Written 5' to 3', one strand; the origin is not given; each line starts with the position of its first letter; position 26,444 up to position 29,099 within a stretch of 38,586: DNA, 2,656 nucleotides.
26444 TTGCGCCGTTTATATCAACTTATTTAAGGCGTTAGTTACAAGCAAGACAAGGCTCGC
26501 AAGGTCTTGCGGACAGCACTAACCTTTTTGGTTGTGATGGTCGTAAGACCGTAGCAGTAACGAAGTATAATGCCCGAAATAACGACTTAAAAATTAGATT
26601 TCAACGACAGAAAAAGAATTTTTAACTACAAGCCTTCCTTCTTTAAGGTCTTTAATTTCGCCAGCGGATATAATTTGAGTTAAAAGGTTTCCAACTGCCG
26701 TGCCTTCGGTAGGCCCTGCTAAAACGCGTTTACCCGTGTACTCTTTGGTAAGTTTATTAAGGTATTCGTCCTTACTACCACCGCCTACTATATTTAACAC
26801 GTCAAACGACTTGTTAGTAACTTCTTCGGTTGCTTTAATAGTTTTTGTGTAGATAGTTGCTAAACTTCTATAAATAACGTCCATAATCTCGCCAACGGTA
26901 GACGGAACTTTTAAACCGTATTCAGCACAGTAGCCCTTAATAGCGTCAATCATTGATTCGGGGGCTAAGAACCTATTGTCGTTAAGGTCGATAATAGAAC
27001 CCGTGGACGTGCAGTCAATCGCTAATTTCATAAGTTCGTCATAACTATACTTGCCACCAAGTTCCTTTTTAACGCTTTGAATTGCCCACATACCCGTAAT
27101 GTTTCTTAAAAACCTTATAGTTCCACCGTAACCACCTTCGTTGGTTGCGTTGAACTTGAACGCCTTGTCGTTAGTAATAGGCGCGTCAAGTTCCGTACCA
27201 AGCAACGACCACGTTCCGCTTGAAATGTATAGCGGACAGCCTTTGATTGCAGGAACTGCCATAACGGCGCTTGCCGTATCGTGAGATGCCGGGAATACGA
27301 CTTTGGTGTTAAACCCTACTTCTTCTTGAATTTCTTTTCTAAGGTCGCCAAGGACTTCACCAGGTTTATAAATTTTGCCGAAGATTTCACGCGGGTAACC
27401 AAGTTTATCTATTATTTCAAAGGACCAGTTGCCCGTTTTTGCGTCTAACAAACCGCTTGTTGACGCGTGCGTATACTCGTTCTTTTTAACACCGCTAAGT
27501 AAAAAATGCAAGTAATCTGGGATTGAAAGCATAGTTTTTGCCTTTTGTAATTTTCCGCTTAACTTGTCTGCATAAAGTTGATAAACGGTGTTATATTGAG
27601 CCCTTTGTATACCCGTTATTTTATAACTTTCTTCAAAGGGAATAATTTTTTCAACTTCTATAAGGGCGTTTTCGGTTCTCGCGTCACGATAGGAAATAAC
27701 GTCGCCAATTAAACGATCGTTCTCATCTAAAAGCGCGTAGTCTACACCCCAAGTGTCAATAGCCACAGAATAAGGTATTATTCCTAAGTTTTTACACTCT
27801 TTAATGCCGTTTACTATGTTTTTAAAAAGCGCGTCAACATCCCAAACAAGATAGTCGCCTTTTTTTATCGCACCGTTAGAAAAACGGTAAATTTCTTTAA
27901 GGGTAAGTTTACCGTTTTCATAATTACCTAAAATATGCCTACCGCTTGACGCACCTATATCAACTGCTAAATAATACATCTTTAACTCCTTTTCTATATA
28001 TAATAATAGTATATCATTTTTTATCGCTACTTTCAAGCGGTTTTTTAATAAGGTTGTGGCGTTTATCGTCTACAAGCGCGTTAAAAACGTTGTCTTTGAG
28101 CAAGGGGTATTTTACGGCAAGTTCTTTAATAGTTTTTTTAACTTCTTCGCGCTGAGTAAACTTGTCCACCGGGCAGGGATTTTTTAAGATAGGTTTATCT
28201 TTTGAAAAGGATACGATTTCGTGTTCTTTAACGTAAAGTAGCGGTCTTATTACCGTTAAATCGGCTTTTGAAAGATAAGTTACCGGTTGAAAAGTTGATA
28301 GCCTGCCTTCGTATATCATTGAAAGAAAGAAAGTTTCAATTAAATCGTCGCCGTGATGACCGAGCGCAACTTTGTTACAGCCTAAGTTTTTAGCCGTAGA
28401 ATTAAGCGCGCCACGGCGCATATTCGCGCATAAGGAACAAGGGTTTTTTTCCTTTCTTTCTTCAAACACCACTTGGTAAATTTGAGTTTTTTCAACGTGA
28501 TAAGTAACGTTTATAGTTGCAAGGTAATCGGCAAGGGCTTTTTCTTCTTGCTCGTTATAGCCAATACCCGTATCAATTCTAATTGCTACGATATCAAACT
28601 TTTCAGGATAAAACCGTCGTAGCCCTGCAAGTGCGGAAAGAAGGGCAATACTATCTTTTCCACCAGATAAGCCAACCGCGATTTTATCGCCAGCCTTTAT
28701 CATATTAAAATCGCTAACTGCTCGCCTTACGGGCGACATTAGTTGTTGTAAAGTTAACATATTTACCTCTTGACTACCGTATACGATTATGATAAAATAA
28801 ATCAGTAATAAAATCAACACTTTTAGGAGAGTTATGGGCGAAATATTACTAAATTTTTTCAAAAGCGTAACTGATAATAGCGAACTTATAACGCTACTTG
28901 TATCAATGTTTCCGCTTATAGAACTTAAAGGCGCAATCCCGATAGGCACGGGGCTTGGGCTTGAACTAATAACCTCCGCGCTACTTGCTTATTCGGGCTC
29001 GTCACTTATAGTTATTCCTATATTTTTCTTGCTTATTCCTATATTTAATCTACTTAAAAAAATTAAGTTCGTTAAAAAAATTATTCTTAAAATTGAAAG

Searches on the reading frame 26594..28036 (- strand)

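Call 23: search_protein_families(library=pfam, proteins=[window:26594-28036:-])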
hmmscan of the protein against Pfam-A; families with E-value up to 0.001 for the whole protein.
window:26594-28036:- (480 aa): 2 families
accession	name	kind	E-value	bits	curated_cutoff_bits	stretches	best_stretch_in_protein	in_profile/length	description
PF00370.27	FGGY_N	-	4.1e-32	112.2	28.8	1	21-259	1-244/245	FGGY family of carbohydrate kinases, N-terminal domain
PF02782.22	FGGY_C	-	4.9e-23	82.4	27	1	269-457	1-197/198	FGGY family of carbohydrate kinases, C-terminal domain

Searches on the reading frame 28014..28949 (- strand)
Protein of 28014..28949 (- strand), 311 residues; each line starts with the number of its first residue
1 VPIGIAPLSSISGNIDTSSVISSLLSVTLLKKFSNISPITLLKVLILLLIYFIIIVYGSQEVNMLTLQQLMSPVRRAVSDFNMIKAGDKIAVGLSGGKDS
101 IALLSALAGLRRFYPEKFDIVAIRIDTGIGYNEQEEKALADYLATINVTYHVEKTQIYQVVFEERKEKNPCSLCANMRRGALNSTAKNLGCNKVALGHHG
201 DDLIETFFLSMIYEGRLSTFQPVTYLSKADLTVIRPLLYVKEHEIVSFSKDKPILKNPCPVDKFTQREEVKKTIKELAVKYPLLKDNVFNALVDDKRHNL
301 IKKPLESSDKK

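Call 23: search_protein_families(library=pfam, proteins=[window:28014-28949:-])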
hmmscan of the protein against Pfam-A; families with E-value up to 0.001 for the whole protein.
window:28014-28949:- (311 aa): 1 family
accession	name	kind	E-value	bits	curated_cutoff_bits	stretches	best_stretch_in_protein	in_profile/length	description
PF01171.26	ATP_bind_3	-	6.3e-20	72.1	27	1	89-252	1-159/182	PP-loop family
